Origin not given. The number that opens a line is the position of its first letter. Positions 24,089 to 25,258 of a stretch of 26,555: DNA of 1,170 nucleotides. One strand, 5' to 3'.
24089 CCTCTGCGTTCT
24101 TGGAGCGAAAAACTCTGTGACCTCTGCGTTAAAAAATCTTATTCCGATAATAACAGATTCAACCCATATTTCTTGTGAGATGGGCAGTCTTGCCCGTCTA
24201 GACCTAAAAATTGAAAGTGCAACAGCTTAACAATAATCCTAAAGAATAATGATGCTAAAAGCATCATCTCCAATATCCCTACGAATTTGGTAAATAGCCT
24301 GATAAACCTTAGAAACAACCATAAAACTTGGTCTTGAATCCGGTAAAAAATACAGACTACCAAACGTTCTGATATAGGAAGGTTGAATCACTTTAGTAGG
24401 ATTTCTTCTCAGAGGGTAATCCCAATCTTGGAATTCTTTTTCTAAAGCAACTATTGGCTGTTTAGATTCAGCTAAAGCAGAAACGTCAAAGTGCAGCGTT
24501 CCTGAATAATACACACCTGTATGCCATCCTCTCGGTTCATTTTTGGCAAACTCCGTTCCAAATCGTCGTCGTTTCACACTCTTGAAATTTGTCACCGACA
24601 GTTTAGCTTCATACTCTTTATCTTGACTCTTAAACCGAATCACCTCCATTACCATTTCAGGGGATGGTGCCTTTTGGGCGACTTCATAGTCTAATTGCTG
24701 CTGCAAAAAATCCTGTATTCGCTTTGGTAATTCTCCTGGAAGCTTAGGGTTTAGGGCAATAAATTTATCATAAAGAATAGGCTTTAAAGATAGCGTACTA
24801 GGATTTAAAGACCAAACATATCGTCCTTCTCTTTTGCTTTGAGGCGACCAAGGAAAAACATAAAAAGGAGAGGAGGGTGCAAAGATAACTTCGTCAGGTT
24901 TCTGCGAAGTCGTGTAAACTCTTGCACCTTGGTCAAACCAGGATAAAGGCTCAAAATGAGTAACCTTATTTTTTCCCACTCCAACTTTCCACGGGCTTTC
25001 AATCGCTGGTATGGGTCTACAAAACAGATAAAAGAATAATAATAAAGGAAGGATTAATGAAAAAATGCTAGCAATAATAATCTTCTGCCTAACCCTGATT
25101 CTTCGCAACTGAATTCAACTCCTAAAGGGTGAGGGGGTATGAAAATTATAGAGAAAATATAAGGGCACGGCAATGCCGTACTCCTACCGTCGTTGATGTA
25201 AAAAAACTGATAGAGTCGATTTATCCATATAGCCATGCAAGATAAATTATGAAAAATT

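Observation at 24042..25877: Two-gene cassette bracketed by 113-bp inverted repeats (candidate invertible or mobilisable segment without a recombinase)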

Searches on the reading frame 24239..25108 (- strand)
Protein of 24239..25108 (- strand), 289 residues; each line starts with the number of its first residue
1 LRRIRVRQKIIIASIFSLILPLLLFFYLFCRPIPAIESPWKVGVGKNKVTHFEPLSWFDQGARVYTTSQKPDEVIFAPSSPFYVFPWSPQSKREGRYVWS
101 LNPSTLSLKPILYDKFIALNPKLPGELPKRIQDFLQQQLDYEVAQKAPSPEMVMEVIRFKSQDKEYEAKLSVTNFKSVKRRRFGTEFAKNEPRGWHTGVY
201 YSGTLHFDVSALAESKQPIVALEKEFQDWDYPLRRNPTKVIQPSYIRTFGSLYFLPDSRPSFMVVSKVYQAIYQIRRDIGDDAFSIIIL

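Call 11: find_encoding_contigs(protein=window:24239-25108:-, flank=10000, max_places=10)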
Protein window:24239-25108:- (289 aa): no gene with exactly this product is on record in the collection.

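Call 13: search_protein_families(library=pfam, proteins=[window:24239-25108:-], max_evalue=0.01)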
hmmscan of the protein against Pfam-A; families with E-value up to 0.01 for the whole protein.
window:24239-25108:- (289 aa): 0 families

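Call 16: find_homologous_proteins(query=window:24239-25108:-)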
Query window:24239-25108:- (289 aa): 36 proteins with E <= 0.001 among 522 candidates.
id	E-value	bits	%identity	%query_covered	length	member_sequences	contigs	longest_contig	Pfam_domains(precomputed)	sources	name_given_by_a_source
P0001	2.3e-171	587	88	100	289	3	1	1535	-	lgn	-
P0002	4.3e-170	583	89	100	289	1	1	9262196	-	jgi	jgi:hypothetical protein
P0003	7.2e-168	575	87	100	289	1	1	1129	-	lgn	-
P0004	1.2e-164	565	95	91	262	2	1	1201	-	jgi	jgi:hypothetical protein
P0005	5.8e-132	458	70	100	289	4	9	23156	-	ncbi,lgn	-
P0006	4.1e-126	438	66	100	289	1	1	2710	-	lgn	-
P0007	2.0e-124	433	65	100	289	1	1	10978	-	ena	-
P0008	2.6e-120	419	62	100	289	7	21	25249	-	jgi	jgi:hypothetical protein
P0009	6.3e-120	418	63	100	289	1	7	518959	-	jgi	jgi:hypothetical protein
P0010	8.9e-120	418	62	100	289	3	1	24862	-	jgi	jgi:hypothetical protein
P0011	2.9e-119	416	63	100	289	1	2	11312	-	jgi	jgi:hypothetical protein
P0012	9.0e-119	414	63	100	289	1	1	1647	-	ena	-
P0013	1.0e-118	414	63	100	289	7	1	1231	-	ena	-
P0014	1.2e-118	414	63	100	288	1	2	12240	-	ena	-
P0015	1.9e-118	413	62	100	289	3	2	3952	-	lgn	-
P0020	8.3e-117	408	61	100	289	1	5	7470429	-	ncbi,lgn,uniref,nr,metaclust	ncbi:hypothetical protein Mic7113_0267 [Allocoleopsis franciscana PCC 7113]|uniref:Uncharacterized p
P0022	1.6e-115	404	60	100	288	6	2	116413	-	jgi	jgi:hypothetical protein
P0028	1.3e-112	394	60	100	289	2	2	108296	-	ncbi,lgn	-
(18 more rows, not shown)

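Call 17: find_encoding_contigs(protein=P0002, flank=10000, max_places=3)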
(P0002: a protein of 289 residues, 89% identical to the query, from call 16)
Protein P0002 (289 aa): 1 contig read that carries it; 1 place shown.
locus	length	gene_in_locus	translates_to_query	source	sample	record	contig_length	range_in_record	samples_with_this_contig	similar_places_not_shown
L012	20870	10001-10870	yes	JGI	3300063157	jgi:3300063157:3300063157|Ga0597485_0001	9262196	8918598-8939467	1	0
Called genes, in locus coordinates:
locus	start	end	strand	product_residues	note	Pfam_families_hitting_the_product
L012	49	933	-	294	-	PF04402:SIMPL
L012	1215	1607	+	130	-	-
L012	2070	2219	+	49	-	-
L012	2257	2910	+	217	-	PF01625:PMSR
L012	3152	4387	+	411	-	-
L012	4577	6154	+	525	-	PF18944:DUF5691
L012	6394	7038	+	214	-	PF02698:DUF218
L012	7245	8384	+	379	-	PF20030:bpMoxR (weak), PF07728:AAA_5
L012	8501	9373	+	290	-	PF01479:S4, PF01728:FtsJ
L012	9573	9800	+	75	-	-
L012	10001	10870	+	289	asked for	-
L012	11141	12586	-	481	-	PF00009:GTP_EFTU (weak), PF01926:MMR_HSR1, PF02421:FeoB_N, PF04548:AIG1, PF00350:Dynamin_N (weak), PF05128:DUF697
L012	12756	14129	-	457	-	PF00171:Aldedh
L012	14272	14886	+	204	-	PF01121:CoaE, PF13238:AAA_18 (weak)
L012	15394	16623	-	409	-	PF00266:Aminotran_5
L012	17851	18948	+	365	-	-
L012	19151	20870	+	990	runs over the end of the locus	PF00672:HAMP, PF01590:GAF, PF13185:GAF_2 (weak), PF00015:MCPsignal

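Call 18: find_encoding_contigs(protein=P0005, flank=10000, max_places=3)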
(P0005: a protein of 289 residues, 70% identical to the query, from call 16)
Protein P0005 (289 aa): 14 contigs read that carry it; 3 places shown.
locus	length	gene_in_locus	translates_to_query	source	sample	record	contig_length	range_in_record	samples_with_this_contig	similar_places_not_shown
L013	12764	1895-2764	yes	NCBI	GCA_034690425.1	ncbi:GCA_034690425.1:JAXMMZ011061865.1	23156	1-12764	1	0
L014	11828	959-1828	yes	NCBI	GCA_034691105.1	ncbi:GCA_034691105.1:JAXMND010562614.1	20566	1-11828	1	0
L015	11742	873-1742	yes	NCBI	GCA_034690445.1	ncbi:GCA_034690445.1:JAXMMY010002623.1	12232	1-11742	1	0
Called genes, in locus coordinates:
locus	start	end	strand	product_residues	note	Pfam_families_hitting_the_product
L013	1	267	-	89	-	?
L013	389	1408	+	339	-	PF01479:S4, PF01728:FtsJ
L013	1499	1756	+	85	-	-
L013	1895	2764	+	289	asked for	-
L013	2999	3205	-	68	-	-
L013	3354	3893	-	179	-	PF13673:Acetyltransf_10, PF00583:Acetyltransf_1, PF13508:Acetyltransf_7, PF08445:FR47 (weak)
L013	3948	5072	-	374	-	PF00140:Sigma70_r1_2, PF04539:Sigma70_r3 (weak), PF04542:Sigma70_r2, PF04539:Sigma70_r3, PF04545:Sigma70_r4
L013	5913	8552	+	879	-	PF17764:PriA_3primeBD, PF00270:DEAD, PF04851:ResIII, PF18319:Zn_ribbon_PriA (weak), PF00271:Helicase_C (weak), PF18074:PriA_C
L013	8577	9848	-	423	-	PF01385:OrfB_IS605, PF07282:Cas12f1-like_TNB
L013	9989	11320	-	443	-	PF12697:Abhydrolase_6 (faint), PF00151:Lipase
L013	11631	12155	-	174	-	PF05685:Uma2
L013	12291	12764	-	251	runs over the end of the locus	PF00487:FA_desaturase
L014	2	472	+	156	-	?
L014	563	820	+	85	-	-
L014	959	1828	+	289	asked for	-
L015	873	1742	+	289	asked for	-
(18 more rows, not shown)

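Call 19: find_encoding_contigs(protein=P0020, flank=10000, max_places=2)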
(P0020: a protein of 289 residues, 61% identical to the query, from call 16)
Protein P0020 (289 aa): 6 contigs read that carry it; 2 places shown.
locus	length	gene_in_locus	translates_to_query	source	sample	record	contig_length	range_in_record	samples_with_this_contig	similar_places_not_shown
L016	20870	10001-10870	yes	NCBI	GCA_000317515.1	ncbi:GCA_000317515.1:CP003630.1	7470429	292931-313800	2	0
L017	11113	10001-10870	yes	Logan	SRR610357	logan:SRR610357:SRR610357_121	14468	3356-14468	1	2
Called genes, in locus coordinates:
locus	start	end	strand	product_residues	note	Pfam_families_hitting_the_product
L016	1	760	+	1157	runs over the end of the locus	-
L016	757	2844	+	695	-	PF00072:Response_reg, PF08447:PAS_3, PF01590:GAF, PF13185:GAF_2, PF13492:GAF_3 (weak), PF00512:HisKA, PF02518:HATPase_c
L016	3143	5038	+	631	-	PF00072:Response_reg, PF00989:PAS, PF13188:PAS_8 (faint), PF08447:PAS_3 (weak), PF13426:PAS_9, PF00512:HisKA, PF02518:HATPase_c, PF00072:Response_reg, +1 more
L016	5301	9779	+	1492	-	-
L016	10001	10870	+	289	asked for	-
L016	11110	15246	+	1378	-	PF05860:TPS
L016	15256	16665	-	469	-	PF03193:RsgA_GTPase (faint), PF00350:Dynamin_N (weak), PF01926:MMR_HSR1, PF02421:FeoB_N (weak), PF04548:AIG1, PF00009:GTP_EFTU (weak), PF00350:Dynamin_N (weak), PF05128:DUF697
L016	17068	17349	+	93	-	PF20660:DUF6812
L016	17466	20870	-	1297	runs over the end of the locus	PF00512:HisKA, PF02518:HATPase_c, PF00072:Response_reg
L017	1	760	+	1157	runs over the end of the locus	-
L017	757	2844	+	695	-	PF00072:Response_reg, PF08447:PAS_3, PF01590:GAF, PF13185:GAF_2, PF13492:GAF_3 (weak), PF00512:HisKA, PF02518:HATPase_c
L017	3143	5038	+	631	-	PF00072:Response_reg, PF00989:PAS, PF13188:PAS_8 (faint), PF08447:PAS_3 (weak), PF13426:PAS_9, PF00512:HisKA, PF02518:HATPase_c, PF00072:Response_reg, +1 more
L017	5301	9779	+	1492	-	-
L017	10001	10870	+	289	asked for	-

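Call 44: find_encoding_contigs(protein=P0009, flank=6000, max_places=2)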
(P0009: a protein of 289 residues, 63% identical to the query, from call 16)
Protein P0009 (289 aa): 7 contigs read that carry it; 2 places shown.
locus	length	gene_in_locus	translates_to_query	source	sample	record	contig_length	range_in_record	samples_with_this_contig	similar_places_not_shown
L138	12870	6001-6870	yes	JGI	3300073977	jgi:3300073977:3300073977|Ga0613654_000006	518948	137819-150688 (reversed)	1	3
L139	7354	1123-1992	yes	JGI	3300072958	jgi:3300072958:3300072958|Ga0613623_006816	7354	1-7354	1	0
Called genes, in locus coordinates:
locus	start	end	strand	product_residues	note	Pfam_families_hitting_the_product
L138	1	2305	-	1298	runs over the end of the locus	PF11965:DUF3479, PF02514:CobN-Mg_chel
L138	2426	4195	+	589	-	-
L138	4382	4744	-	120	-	-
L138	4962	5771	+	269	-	PF00106:adh_short, PF08659:KR, PF23441:SDR (weak), PF13561:adh_short_C2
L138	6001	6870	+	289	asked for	-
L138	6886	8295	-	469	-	PF03193:RsgA_GTPase (faint), PF00350:Dynamin_N (weak), PF01926:MMR_HSR1, PF02421:FeoB_N (weak), PF04548:AIG1 (weak), PF00009:GTP_EFTU (weak), PF00350:Dynamin_N (weak), PF05128:DUF697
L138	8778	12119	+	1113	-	PF05860:TPS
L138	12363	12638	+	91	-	PF20660:DUF6812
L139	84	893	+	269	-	PF00106:adh_short, PF08659:KR, PF23441:SDR (weak), PF13561:adh_short_C2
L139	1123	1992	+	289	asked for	-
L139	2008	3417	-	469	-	PF03193:RsgA_GTPase (faint), PF00350:Dynamin_N (weak), PF01926:MMR_HSR1, PF02421:FeoB_N (weak), PF04548:AIG1 (weak), PF00009:GTP_EFTU (weak), PF00350:Dynamin_N (weak), PF05128:DUF697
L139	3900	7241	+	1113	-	PF05860:TPS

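Call 45: find_encoding_contigs(protein=P0028, flank=6000, max_places=2)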
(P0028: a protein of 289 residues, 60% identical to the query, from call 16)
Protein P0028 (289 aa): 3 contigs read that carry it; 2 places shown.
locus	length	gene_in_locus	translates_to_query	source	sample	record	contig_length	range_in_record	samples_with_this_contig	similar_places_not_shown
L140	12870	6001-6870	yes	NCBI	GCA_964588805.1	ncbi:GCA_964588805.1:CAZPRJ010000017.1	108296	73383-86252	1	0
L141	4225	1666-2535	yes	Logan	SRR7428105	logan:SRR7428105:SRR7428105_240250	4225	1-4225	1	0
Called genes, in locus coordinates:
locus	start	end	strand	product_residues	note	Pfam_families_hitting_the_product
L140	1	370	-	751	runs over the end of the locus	PF00989:PAS, PF13426:PAS_9 (weak), PF00989:PAS, PF08448:PAS_4, PF13426:PAS_9, PF08447:PAS_3, PF00512:HisKA, PF02518:HATPase_c, +1 more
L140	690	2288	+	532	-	PF03023:MurJ, PF01554:MatE (weak)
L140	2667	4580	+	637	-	PF00672:HAMP, PF00512:HisKA (faint), PF02518:HATPase_c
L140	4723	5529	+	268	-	PF01479:S4, PF01728:FtsJ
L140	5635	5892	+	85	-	-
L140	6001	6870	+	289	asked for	-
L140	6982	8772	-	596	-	-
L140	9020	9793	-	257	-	PF00590:TP_methylase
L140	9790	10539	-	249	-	PF01903:CbiX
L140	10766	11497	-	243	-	PF05067:Mn_catalase, PF00210:Ferritin (faint)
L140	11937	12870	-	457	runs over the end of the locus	PF00069:Pkinase, PF07714:PK_Tyr_Ser-Thr, PF03109:ABC1 (weak), PF05419:GUN4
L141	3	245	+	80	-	?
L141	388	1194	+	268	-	PF01479:S4, PF01728:FtsJ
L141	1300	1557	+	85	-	-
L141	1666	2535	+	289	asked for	-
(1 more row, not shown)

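Call 46: find_encoding_contigs(protein=P0022, flank=6000, max_places=2)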
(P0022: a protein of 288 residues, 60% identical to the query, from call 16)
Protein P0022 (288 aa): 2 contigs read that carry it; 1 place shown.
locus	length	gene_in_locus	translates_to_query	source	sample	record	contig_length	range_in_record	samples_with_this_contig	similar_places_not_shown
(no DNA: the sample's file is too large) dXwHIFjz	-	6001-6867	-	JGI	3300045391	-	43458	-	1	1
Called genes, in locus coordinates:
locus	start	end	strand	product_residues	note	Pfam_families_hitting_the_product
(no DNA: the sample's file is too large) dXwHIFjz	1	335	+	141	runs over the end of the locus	-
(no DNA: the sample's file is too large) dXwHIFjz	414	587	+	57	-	-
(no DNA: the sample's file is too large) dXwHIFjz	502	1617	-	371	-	PF27551:XisAC_N, PF27132:XisAC_2nd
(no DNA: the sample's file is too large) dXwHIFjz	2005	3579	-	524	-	PF01019:G_glu_transpept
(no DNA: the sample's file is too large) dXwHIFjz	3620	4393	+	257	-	PF01048:PNP_UDP_1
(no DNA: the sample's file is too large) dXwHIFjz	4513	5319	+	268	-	PF01479:S4, PF01728:FtsJ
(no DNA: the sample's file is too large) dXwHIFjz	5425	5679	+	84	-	-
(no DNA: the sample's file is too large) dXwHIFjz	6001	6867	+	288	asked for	-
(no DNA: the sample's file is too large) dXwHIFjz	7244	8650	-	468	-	PF03193:RsgA_GTPase (faint), PF00009:GTP_EFTU (faint), PF00350:Dynamin_N (weak), PF01926:MMR_HSR1, PF02421:FeoB_N (weak), PF04548:AIG1 (weak), PF00350:Dynamin_N (weak), PF05128:DUF697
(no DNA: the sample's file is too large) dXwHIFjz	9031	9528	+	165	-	-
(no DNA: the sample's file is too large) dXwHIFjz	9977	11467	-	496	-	PF05128:DUF697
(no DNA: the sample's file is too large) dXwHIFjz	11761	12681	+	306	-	PF04199:Cyclase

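Call 47: find_encoding_contigs(protein=P0004, flank=3000, max_places=4)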
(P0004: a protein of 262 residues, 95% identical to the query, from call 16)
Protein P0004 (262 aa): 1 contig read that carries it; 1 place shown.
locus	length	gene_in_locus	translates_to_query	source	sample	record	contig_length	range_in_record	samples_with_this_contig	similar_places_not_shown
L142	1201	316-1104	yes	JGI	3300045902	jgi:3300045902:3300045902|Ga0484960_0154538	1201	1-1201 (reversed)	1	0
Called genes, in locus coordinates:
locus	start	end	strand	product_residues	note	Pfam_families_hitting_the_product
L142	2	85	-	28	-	?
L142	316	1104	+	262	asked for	-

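Call 48: find_encoding_contigs(protein=P0001, flank=3000, max_places=4)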
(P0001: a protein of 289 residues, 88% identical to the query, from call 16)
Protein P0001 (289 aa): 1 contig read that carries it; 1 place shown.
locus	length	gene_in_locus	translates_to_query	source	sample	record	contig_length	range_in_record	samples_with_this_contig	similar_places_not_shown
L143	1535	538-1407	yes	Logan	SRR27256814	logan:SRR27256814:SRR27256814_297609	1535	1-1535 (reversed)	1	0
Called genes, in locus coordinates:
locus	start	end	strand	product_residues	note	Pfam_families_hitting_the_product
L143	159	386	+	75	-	-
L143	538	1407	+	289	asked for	-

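Call 80: search_protein_families(library=ncbifam, proteins=[window:24239-25108:-], max_evalue=0.01)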
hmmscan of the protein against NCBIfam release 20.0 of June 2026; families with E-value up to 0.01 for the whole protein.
window:24239-25108:- (289 aa): 0 families

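Call 84: search_protein_families(library=ncbifam, proteins=[L012:9573-9800:+, L140:5635-5892:+, L013:1499-1756:+], max_evalue=1)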
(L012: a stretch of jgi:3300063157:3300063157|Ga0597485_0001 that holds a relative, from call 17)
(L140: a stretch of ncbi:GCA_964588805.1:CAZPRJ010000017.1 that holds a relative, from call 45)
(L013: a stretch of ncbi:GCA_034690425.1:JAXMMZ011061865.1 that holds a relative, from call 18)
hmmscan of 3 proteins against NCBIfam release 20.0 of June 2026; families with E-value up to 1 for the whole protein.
L012:9573-9800:+ (75 aa): 6 families
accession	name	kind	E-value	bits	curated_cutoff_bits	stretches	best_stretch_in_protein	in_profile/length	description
NF052599.1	GS_inact_IF7A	equivalog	3.1e-08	33.8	70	2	1-34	1-34/66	glutamine synthetase inactivation factor IF7A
NF040582.1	STY4528_fam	equivalog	0.096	12.7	130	1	13-74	235-298/323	STY4528 family pathogenicity island replication protein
NF041639.1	YicS_fam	subfamily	0.18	12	45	0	39-68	47-76/96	YicS family protein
NF002642.0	PRK02315.1-3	equivalog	0.59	9.7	383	1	37-72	89-124/239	adaptor protein MecA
TIGR02926.1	AhaH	equivalog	0.67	10.2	48.5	0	45-74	31-60/85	ATP synthase archaeal subunit H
NF011043.0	PRK14473.1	equivalog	0.68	9.9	168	0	4-32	88-116/164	F0F1 ATP synthase subunit B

L140:5635-5892:+ (85 aa): 1 family
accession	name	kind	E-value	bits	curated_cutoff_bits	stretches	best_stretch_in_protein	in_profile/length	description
NF052599.1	GS_inact_IF7A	equivalog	3.8e-07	30.3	70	2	1-38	1-38/66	glutamine synthetase inactivation factor IF7A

L013:1499-1756:+ (85 aa): 4 families
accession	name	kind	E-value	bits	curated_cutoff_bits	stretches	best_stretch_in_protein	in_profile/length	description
NF052599.1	GS_inact_IF7A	equivalog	1.4e-09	38.1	70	2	45-80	5-40/66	glutamine synthetase inactivation factor IF7A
TIGR02926.1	AhaH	equivalog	0.037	14.3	48.5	0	4-34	30-60/85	ATP synthase archaeal subunit H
NF041415.1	halo_CC_star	equivalog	0.26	11.6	55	0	44-74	8-38/55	halo-CC-star protein HcsS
NF007065.0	PRK09510.1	equivalog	0.28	10.2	213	1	2-72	84-148/387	cell envelope integrity protein TolA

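Call 91: predict_structure(alignment_id=A4)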
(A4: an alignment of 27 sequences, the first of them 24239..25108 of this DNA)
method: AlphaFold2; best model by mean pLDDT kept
length: 289 residues; sequences in the alignment: 27
mean_pLDDT: 61.1   pTM: 0.57
mean pLDDT of the five models: 61.1, 58.0, 55.0, 54.8, 50.2
residues with pLDDT >= 90: 6; 70-90: 97; 50-70: 108; < 50: 78
segments of 3 or more residues with pLDDT < 50: 50-62, 134-149, 188-191, 239-242, 252-289
pLDDT, mean of each block of 10 residues (from residue 1): 76 90 78 71 68 35 59 62 52 68 61 80 56 42 36 71 72 79 55 64 84 73 80 52 54 45 38 32 34
secondary structure, 60 per line:
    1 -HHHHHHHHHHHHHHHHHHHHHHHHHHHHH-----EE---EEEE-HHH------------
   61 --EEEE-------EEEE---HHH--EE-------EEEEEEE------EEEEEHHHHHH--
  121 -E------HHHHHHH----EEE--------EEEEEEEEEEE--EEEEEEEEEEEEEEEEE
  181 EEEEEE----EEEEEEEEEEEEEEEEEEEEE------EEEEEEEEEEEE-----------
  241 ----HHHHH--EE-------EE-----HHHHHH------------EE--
elements in order: H2-30 E41-44 E63-66 E74-77 E95-101 E108-112 H113-118 H129-135 E140-142 E151-161 E164-186 E191-211 E218-229 H245-249 H268-273
